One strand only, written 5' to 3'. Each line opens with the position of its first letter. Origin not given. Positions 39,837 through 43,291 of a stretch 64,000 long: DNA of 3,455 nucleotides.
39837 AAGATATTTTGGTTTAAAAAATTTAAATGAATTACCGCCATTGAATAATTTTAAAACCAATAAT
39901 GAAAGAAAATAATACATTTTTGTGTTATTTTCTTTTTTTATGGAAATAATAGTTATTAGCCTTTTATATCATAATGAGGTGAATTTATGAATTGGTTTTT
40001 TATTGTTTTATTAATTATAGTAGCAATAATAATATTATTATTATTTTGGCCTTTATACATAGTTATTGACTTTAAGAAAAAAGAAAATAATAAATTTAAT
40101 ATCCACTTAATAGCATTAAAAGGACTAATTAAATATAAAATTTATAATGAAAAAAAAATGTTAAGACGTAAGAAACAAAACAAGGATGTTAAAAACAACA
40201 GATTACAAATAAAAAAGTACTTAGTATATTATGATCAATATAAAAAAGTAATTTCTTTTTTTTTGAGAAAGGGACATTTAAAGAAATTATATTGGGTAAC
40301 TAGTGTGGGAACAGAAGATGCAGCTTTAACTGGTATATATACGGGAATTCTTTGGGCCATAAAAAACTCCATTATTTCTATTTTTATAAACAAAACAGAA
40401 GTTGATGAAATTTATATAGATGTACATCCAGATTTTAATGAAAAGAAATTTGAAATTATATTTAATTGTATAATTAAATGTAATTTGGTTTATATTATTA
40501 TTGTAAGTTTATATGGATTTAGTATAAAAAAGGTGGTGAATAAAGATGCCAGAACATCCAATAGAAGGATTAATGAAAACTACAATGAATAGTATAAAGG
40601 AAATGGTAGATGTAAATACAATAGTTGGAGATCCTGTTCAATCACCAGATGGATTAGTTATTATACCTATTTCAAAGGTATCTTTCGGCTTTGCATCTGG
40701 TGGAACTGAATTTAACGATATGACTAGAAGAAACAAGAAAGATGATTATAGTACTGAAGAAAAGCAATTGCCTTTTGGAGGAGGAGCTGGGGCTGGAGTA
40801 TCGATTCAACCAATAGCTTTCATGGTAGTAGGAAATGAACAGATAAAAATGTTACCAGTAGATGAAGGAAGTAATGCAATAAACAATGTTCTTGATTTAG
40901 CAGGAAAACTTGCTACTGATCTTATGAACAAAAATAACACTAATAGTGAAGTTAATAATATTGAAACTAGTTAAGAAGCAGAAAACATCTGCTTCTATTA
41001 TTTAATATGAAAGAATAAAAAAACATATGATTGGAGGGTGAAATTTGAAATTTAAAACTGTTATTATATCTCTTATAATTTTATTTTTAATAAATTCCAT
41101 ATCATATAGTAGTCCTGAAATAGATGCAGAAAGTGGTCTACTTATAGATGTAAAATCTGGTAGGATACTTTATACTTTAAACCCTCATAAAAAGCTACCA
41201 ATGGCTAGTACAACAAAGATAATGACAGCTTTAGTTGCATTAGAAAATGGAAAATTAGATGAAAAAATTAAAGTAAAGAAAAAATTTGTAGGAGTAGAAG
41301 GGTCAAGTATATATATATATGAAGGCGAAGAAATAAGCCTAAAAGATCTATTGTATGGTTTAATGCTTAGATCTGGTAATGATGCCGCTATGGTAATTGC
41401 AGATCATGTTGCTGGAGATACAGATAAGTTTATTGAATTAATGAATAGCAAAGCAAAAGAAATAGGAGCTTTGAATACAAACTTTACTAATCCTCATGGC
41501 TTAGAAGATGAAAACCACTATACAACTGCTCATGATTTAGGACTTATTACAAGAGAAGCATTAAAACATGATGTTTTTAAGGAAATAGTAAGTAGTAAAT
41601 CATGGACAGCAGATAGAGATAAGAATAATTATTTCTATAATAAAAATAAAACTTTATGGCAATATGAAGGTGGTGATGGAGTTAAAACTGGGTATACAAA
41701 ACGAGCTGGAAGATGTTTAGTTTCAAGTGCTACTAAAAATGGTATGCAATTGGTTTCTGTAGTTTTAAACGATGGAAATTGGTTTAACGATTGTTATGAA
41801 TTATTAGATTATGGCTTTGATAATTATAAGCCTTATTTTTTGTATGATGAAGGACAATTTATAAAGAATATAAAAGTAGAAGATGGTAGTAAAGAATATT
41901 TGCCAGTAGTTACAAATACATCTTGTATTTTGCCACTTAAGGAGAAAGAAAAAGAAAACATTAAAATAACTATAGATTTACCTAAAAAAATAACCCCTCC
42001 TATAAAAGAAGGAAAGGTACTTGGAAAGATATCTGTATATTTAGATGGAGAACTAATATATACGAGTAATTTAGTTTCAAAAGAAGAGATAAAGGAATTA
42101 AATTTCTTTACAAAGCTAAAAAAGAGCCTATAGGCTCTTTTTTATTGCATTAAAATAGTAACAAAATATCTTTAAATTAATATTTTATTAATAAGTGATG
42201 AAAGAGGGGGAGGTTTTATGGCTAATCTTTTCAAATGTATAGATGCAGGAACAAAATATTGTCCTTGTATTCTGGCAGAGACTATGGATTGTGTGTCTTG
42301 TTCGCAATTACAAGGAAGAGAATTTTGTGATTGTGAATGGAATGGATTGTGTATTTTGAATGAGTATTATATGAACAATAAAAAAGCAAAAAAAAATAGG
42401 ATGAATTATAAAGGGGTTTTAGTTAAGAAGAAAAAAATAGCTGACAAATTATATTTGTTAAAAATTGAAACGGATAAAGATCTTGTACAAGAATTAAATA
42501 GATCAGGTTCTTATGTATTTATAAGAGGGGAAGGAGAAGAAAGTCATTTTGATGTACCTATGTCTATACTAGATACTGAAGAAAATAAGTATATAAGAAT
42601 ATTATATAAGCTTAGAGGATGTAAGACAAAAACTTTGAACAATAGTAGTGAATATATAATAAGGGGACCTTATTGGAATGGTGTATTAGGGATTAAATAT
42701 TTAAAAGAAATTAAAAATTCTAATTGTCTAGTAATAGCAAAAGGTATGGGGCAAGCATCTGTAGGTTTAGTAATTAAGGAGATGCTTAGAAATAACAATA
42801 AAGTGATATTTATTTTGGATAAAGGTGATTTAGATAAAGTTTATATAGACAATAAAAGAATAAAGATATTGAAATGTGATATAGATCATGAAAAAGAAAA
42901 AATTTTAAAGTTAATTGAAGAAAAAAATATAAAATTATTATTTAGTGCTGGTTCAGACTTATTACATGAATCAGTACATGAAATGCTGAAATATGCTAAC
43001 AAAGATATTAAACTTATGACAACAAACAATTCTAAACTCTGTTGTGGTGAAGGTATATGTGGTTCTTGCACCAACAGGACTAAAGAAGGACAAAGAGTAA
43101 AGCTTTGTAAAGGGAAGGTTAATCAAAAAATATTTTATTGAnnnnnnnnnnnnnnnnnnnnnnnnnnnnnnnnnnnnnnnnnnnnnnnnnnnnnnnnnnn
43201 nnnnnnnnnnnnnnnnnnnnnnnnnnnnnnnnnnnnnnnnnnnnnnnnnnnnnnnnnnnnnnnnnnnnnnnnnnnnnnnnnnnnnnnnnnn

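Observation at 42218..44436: Two-gene Fe-S/flavin module: Cys8-extended PyrK-like electron carrier plus GidA/TrmFO-like enzyme, next to RNA-modification genes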

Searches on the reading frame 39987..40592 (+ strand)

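Call 3: search_protein_families(library=pfam, proteins=[window:39987-40592:+], max_evalue=0.01)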
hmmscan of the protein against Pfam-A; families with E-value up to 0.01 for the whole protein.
window:39987-40592:+ (201 aa): 1 family
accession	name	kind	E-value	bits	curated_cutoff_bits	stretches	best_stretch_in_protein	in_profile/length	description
PF11167.13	DUF2953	-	1.3e-14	54.4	22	1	107-157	3-53/53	Protein of unknown function (DUF2953)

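Call 4: search_protein_families(library=ncbifam, proteins=[window:39987-40592:+], max_evalue=0.01)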
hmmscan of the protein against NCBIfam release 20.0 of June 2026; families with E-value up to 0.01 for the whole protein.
window:39987-40592:+ (201 aa): 0 families

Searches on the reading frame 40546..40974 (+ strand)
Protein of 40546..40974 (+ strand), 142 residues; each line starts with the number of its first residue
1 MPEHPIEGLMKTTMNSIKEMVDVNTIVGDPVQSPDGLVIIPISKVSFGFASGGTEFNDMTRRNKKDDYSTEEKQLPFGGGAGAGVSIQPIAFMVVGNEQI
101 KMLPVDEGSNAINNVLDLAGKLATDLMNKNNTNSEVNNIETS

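Call 3: search_protein_families(library=pfam, proteins=[window:40546-40974:+], max_evalue=0.01)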
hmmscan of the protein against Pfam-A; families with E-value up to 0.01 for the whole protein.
window:40546-40974:+ (142 aa): 1 family
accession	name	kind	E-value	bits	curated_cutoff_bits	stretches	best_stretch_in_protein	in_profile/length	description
PF09579.15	Spore_YtfJ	-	1.6e-27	96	25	1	31-122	1-79/81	Sporulation protein YtfJ (Spore_YtfJ)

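Call 4: search_protein_families(library=ncbifam, proteins=[window:40546-40974:+], max_evalue=0.01)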
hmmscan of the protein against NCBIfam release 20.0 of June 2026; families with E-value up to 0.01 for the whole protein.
window:40546-40974:+ (142 aa): 1 family
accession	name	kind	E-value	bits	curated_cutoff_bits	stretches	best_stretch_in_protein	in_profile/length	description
TIGR02874.1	spore_ytfJ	equivalog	2.5e-50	170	116.3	1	3-128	1-119/125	GerW family sporulation protein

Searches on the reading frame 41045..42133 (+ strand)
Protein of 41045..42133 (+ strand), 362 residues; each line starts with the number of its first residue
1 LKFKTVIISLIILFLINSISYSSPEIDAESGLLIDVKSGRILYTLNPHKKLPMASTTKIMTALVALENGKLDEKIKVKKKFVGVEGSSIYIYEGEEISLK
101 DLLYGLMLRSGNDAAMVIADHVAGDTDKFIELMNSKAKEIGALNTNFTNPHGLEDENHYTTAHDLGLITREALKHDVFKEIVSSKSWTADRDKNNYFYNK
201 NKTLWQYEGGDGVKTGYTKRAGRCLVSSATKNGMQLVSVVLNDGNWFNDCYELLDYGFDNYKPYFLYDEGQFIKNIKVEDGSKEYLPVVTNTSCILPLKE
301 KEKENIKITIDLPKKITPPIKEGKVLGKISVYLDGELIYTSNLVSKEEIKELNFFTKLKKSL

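Call 3: search_protein_families(library=pfam, proteins=[window:41045-42133:+], max_evalue=0.01)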
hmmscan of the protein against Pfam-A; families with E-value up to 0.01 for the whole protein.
window:41045-42133:+ (362 aa): 5 families
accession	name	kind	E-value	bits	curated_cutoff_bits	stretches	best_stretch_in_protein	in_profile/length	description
PF00768.25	Peptidase_S11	-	4.7e-67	226.4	27.6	1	20-243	4-237/239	D-alanyl-D-alanine carboxypeptidase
PF07943.18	PBP5_C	-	1.6e-18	67.1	21.2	1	262-351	2-91/91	Penicillin-binding protein 5, C-terminal domain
PF13354.11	Beta-lactamase2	-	6.3e-10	39.2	22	1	35-169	6-143/214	Beta-lactamase enzyme family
PF00905.27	Transpeptidase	-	0.00095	18.9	22.1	1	49-79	38-68/299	Penicillin binding protein transpeptidase domain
PF02113.21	Peptidase_S13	-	0.0018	17.5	22.8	1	24-68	12-58/444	D-Ala-D-Ala carboxypeptidase 3 (S13) family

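Call 4: search_protein_families(library=ncbifam, proteins=[window:41045-42133:+], max_evalue=0.01)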
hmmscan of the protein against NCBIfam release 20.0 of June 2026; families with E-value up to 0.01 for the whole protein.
window:41045-42133:+ (362 aa): 14 families
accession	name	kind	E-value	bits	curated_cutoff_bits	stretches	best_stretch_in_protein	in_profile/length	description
NF007445.0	PRK10001.1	equivalog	4e-50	170.7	765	1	21-358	32-383/400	serine-type D-Ala-D-Ala carboxypeptidase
NF008059.0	PRK10793.1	equivalog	7.3e-46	156.7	694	1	21-358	39-390/403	D-alanyl-D-alanine carboxypeptidase DacA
NF008489.0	PRK11397.1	equivalog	1.4e-44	152.4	610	1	19-359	28-382/389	serine-type D-Ala-D-Ala carboxypeptidase DacD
NF038273.1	strep_PBP3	exception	5.2e-40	137.7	490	1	3-350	3-383/407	D-alanyl-D-alanine carboxypeptidase PBP3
NF008668.0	PRK11669.1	equivalog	9e-34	117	294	1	23-242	37-262/316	D-alanyl-D-alanine endopeptidase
NF038258.2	PBP4_Staph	exception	3.3e-30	105.2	500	1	32-246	44-282/366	penicillin-binding protein PBP4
NF000471.1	vanY_of_D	exception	7.9e-28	97.7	625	1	25-255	96-349/354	transpeptidase-like D-Ala-D-Ala carboxypeptidase VanY-D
NF033103.1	bla_class_A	equivalog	3.5e-06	26.4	200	1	33-136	17-127/257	class A beta-lactamase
NF033141.0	blaZ_gen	exception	9.8e-06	25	500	1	34-155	43-158/281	BlaZ-like penicillin-hydrolyzing class A beta-lactamase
NF033140.0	blaZ_mecC_type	exception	1e-05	25.1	600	1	44-127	52-138/283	mecC-type penicillin-hydrolyzing class A beta-lactamase BlaZ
NF033139.1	blaZ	exception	1.5e-05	24.5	580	1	34-161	43-165/281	penicillin-hydrolyzing class A beta-lactamase BlaZ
NF012099.1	SubclassA2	equivalog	0.00055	19.2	320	1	38-150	25-148/275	class A beta-lactamase, subclass A2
NF033386.1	blaARL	exception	0.0061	16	620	1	37-178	46-182/282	ARL family class A beta-lactamase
NF000531.2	blaTEM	exception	0.0068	15.9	625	1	33-125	46-134/286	TEM family class A beta-lactamase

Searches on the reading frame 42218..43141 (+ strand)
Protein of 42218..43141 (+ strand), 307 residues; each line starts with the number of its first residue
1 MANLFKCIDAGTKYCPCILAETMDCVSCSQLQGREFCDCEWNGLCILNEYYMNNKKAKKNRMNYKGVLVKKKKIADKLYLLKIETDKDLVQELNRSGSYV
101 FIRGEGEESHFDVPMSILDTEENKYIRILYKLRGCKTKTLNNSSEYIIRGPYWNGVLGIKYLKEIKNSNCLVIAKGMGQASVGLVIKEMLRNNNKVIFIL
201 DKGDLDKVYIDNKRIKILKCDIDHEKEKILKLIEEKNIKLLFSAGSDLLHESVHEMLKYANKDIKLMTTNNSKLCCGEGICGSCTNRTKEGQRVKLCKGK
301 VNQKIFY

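Call 3: search_protein_families(library=pfam, proteins=[window:42218-43141:+], max_evalue=0.01)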
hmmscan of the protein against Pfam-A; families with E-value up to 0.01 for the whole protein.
window:42218-43141:+ (307 aa): 1 family
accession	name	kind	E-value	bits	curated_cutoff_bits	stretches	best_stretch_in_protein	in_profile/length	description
PF13085.11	Fer2_3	-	0.0066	16.9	27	0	250-303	28-78/107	2Fe-2S iron-sulfur cluster binding domain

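Call 4: search_protein_families(library=ncbifam, proteins=[window:42218-43141:+], max_evalue=0.01)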
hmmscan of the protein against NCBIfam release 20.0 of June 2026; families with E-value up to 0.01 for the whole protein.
window:42218-43141:+ (307 aa): 11 families
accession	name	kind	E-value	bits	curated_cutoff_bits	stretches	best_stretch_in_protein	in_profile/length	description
NF004470.0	PRK05802.1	equivalog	9.8e-103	343.6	313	1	3-304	4-321/330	sulfide/dihydroorotate dehydrogenase-like FAD/NAD-binding protein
NF000798.0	PRK00054.1-3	equivalog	1e-15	58.1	219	1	66-298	8-232/244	dihydroorotate dehydrogenase electron transfer subunit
NF004862.0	PRK06222.1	subfamily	1e-12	48.2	220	1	68-287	4-226/281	sulfide/dihydroorotate dehydrogenase-like FAD/NAD-binding protein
NF000796.0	PRK00054.1-1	equivalog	8.4e-09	35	224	1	113-294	45-223/254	dihydroorotate dehydrogenase electron transfer subunit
NF006220.0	PRK08345.1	subfamily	2.4e-07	30.3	395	1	67-200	16-149/294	cytochrome-c3 hydrogenase subunit gamma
NF000797.0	PRK00054.1-2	equivalog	5.7e-07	29.1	270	1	62-293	13-247/267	dihydroorotate dehydrogenase electron transfer subunit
TIGR02911.1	sulfite_red_B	equivalog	9.6e-07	28.2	288.6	0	113-196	47-128/261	anaerobic sulfite reductase subunit AsrB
NF040830.1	sulfhyd_ShyC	equivalog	2.4e-05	23.7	600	1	68-189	13-130/288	NAD(P)-dependent hydrogenase/sulfhydrogenase 2 subunit gamma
NF040835.1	sulfhyd_HydG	equivalog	0.0003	20.2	650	0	69-195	25-148/292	NADPH-dependent hydrogenase/sulfhydrogenase 1 subunit gamma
TIGR02963.1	xanthine_xdhA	equivalog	0.001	17.8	467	0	88-223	136-265/468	xanthine dehydrogenase small subunit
NF040810.1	BenC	equivalog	0.0015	17.8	430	0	40-193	82-231/333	benzoate 1,2-dioxygenase electron transfer component BenC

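Call 6: search_solved_structures(query=window:42218-43141:+, max_evalue=1, show_alignments=2)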
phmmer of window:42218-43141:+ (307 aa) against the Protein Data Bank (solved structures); distinct sequences matched with E-value up to 1: 5.
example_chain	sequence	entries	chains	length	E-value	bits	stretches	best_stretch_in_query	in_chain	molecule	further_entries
5jca_S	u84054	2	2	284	3.5e-05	26.3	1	68-294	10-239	NADH-dependent Ferredoxin:NADP Oxidoreductase (NfnI) subunit beta | NADH-dependent Ferredoxin:NADP Oxidoreductase subunit beta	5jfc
5ksw_B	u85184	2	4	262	0.00024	23.5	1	68-298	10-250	Dihydroorotate dehydrogenase B (NAD(+)), electron transfer subunit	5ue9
9nez_C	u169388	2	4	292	0.0012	21.2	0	75-226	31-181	Sulfhydrogenase 1 subunit gamma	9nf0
1ep3_B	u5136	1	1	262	0.052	15.9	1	71-298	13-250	DIHYDROOROTATE DEHYDROGENASE B (PYRK SUBUNIT)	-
1ep1_B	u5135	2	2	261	0.053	15.8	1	72-298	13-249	DIHYDROOROTATE DEHYDROGENASE B (PYRK SUBUNIT)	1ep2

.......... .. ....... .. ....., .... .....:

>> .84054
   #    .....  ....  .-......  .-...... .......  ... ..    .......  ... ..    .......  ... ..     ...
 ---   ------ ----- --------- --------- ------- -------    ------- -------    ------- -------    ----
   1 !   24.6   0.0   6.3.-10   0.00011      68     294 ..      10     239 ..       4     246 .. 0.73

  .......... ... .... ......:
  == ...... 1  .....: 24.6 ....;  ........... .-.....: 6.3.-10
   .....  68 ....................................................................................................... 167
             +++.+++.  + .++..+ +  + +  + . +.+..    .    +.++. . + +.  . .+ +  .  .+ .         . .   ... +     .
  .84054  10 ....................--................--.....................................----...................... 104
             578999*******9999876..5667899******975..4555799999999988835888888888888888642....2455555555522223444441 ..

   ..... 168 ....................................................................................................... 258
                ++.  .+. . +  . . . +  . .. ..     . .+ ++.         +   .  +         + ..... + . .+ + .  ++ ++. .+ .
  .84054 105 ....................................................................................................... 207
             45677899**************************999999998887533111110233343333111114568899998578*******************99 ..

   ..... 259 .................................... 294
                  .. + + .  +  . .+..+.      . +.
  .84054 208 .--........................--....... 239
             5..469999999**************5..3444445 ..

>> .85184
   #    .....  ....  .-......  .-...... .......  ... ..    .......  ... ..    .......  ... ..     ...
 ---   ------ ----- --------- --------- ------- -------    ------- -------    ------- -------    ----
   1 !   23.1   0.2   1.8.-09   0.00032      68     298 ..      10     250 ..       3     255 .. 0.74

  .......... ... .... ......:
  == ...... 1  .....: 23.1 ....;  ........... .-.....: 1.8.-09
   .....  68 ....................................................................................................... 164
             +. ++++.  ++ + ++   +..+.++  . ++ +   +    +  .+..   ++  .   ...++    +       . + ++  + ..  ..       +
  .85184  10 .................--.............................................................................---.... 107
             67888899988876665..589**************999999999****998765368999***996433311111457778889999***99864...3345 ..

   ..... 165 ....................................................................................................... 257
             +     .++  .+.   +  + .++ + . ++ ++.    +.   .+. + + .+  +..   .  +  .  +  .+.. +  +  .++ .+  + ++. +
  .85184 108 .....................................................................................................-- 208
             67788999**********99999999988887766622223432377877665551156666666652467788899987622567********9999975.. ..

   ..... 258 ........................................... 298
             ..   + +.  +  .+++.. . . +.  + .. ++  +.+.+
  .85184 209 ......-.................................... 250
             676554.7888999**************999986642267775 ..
